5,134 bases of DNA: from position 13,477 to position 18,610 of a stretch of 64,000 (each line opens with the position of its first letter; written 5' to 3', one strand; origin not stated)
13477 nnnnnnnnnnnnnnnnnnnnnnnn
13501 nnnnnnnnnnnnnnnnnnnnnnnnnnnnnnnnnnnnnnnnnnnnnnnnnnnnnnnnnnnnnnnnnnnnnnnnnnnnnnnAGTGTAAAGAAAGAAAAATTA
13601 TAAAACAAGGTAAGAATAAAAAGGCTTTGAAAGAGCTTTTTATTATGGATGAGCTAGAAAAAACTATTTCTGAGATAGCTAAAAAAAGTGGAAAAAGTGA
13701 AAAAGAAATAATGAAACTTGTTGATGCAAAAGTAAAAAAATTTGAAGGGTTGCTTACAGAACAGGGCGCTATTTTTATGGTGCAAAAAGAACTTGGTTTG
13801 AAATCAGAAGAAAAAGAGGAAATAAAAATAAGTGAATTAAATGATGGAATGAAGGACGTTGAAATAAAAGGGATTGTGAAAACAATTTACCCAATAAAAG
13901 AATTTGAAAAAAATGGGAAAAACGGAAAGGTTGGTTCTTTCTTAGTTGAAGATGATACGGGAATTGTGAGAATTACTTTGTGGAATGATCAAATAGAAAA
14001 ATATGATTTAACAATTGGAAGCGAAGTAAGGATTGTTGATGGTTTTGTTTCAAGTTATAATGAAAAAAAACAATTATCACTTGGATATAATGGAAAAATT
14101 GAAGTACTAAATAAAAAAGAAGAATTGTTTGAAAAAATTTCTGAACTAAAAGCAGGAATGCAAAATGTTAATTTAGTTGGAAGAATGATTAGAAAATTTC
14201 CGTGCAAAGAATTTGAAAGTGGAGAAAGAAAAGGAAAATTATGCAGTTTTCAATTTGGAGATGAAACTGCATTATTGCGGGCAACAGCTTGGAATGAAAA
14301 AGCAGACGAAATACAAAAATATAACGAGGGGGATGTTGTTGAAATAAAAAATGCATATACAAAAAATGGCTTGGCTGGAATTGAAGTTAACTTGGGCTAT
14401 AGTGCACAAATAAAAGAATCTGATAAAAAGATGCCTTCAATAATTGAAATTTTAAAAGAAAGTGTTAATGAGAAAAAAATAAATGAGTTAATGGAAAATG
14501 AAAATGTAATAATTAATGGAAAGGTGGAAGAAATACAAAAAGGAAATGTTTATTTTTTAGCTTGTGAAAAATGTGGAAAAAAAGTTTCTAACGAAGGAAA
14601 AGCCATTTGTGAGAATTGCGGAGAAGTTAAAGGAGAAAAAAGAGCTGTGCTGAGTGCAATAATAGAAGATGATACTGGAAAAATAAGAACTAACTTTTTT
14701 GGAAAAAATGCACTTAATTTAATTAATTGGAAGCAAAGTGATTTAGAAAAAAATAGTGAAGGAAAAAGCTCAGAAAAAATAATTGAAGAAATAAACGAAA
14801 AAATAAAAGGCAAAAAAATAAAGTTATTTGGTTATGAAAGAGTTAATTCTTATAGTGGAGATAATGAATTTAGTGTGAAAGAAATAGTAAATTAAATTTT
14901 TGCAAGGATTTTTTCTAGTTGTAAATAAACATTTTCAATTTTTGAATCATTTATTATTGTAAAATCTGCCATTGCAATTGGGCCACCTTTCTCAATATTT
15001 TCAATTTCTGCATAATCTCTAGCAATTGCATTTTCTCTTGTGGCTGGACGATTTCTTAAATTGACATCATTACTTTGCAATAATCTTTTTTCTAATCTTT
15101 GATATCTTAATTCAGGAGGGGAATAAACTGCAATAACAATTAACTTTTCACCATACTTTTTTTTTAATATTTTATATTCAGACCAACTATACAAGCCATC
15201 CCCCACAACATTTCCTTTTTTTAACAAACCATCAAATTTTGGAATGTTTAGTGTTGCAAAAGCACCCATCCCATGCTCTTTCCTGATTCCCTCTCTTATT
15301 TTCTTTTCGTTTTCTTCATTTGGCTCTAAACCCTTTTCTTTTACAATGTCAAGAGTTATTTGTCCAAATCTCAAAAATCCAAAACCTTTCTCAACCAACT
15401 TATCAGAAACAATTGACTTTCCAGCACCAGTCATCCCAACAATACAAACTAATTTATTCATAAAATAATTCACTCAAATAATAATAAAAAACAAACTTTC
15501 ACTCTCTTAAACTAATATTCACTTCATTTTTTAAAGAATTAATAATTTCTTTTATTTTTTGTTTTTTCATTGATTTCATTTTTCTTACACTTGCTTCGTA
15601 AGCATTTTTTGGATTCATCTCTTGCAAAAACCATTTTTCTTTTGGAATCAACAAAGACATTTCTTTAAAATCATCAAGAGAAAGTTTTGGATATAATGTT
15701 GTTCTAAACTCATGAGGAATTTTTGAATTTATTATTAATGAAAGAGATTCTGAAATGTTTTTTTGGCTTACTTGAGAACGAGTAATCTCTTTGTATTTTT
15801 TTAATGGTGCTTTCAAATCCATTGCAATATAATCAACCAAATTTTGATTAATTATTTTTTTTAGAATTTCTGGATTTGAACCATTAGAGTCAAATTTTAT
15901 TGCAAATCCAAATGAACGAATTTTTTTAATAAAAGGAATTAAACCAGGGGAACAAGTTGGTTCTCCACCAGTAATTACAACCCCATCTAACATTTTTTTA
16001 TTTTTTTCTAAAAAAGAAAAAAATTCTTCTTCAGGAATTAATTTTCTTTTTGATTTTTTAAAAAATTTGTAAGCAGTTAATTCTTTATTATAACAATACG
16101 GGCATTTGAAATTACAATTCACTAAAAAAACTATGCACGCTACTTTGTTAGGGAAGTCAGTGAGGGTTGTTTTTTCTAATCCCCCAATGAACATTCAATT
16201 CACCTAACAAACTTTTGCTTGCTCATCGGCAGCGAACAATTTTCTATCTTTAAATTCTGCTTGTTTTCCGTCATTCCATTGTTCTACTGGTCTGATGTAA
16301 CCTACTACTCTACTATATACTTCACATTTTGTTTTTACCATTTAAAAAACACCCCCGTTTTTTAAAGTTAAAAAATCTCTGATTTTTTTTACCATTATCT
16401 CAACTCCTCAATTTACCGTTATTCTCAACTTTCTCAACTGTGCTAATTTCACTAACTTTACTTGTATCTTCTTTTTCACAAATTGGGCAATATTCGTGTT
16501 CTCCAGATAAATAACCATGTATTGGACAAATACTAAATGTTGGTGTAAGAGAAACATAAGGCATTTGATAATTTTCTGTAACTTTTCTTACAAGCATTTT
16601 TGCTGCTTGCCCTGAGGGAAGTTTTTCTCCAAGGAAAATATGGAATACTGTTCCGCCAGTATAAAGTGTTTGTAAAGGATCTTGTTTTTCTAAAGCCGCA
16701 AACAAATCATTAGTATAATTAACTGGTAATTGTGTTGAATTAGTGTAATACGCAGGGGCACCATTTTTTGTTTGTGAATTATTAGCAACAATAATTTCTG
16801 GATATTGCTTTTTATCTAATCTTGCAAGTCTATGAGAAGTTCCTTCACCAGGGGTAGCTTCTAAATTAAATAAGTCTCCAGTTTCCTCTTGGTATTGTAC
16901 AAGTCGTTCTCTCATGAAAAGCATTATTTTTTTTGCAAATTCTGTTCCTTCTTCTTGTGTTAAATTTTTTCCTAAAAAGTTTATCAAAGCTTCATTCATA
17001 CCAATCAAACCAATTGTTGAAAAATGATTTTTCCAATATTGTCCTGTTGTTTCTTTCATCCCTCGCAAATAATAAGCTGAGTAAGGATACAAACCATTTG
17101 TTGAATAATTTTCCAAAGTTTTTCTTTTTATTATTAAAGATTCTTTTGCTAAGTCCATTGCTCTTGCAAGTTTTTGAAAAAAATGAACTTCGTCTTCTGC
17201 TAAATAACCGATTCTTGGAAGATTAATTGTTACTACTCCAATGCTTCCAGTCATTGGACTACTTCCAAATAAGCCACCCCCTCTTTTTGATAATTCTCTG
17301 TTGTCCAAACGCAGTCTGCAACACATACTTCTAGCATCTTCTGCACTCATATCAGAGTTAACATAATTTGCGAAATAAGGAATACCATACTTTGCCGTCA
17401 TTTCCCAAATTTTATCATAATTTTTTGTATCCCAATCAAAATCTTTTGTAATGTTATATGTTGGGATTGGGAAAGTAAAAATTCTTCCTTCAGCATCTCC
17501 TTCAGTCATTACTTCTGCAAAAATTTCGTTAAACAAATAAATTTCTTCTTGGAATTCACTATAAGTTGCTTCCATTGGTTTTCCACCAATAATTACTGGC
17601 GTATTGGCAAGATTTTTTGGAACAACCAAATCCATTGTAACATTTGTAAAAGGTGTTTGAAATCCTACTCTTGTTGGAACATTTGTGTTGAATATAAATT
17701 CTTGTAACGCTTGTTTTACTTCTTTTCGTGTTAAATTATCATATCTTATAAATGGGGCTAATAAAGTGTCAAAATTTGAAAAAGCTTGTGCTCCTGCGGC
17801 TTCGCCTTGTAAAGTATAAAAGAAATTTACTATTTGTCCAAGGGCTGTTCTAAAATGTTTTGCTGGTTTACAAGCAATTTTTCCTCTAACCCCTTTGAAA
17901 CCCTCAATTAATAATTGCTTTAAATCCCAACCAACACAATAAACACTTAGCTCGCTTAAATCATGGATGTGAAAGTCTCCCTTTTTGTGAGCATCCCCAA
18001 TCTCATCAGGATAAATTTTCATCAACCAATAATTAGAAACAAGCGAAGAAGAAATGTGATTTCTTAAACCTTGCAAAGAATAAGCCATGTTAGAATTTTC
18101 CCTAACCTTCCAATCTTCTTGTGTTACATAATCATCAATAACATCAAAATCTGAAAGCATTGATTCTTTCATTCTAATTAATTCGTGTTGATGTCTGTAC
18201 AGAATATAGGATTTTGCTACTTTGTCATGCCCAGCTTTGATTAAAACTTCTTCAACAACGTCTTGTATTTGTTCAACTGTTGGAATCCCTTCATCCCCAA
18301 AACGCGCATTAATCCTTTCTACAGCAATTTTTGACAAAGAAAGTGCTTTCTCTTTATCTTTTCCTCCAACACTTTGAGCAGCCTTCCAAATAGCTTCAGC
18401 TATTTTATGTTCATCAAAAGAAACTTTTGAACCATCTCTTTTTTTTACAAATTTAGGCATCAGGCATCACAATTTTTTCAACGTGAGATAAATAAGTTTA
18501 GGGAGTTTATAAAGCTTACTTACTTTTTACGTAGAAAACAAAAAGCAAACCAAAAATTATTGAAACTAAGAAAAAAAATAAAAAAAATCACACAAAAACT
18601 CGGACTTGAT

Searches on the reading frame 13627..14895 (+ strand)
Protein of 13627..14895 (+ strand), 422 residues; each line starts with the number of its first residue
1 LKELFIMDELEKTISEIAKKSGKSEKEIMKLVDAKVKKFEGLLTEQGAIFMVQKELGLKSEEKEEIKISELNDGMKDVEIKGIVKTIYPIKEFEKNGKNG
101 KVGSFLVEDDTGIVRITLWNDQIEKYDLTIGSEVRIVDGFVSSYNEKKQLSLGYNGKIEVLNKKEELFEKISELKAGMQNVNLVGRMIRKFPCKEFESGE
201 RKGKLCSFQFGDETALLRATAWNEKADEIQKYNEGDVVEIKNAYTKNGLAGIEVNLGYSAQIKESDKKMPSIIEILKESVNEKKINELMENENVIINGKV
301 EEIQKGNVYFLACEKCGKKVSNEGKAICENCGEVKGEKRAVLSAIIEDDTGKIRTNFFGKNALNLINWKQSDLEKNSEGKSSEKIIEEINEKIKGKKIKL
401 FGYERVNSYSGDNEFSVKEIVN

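Call 83: search_protein_families(library=pfam, proteins=[window:13627-14895:+], max_evalue=0.00001)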
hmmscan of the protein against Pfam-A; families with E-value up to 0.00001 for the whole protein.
window:13627-14895:+ (422 aa): 6 families
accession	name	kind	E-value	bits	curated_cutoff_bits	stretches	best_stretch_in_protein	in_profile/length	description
PF01336.31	tRNA_anti-codon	-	1.1e-16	61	27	1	78-151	1-68/75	OB-fold nucleic acid binding domain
PF08646.16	Rep_fac-A_C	-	4e-11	43.3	28.5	1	296-409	4-121/146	Replication factor-A C terminal domain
PF17244.8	CDC24_OB3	-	7e-09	36.2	25.4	0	174-371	2-199/216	Cell division control protein 24, OB domain 3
PF21473.3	Ssb-like_OB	-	1e-07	32.5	24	0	95-160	34-97/97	Single-stranded DNA binding protein Ssb-like, OB fold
PF24903.1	OB_MEIOB_N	-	8.1e-07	28.8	27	0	169-244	6-88/140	MEIOB, N-terminal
PF16900.11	REPA_OB_2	-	1.4e-06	28.6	27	0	77-156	12-93/98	Replication protein A OB domain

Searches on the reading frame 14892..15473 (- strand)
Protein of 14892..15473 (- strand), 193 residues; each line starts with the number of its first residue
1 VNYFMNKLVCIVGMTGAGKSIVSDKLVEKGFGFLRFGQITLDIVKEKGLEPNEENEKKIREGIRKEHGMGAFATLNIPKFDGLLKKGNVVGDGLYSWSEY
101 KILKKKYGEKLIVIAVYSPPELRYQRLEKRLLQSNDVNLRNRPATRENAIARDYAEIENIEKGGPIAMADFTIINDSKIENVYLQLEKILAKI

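Call 83: search_protein_families(library=pfam, proteins=[window:14892-15473:-], max_evalue=0.00001)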
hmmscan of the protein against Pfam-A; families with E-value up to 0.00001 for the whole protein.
window:14892-15473:- (193 aa): 2 families
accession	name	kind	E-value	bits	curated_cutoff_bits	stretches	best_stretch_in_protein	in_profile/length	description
PF13238.12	AAA_18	-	2.8e-11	44.4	29.4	1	9-134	1-115/128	AAA domain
PF13207.12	AAA_17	-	3.3e-08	34.3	27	1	12-131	1-124/136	AAA domain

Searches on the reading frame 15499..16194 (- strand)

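Call 83: search_protein_families(library=pfam, proteins=[window:15499-16194:-], max_evalue=0.00001)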
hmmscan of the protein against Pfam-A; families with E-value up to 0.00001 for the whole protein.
window:15499-16194:- (231 aa): 2 families
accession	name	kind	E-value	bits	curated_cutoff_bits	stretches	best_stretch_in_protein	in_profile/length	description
PF04055.27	Radical_SAM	-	7.2e-22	78.8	29.5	1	22-179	2-162/166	Radical SAM superfamily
PF13353.11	Fer4_12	-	1.7e-10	41.8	22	1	19-138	7-124/137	4Fe-4S single cluster domain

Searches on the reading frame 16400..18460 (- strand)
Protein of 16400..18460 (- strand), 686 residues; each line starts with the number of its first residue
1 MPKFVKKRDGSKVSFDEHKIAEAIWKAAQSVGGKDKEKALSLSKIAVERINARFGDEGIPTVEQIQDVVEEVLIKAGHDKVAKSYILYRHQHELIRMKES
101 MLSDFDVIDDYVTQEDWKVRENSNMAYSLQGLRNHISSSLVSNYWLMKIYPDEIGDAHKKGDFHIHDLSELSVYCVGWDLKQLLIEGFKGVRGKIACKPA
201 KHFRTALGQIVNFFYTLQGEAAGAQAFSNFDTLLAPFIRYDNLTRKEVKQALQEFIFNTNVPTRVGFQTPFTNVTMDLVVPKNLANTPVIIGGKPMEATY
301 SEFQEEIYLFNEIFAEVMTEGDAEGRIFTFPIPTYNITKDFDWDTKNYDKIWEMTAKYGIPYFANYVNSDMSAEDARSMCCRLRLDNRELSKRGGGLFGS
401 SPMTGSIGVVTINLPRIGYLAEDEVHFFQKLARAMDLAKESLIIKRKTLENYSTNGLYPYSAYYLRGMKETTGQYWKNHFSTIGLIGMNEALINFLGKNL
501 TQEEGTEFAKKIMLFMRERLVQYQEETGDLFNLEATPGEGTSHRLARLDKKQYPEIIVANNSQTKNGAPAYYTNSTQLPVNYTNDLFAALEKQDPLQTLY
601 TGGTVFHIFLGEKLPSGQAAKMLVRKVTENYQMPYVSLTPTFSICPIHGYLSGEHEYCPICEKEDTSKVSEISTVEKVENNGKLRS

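Call 83: search_protein_families(library=pfam, proteins=[window:16400-18460:-], max_evalue=0.00001)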
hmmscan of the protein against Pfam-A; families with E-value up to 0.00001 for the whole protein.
window:16400-18460:- (686 aa): 2 families
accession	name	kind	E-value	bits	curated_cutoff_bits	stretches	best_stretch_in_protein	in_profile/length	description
PF13597.11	NRDD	-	1.8e-184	614.9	26.2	1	121-669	1-533/562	Anaerobic ribonucleoside-triphosphate reductase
PF03477.21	ATP-cone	-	1.1e-22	80.8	25.8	1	4-93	2-87/88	ATP cone domain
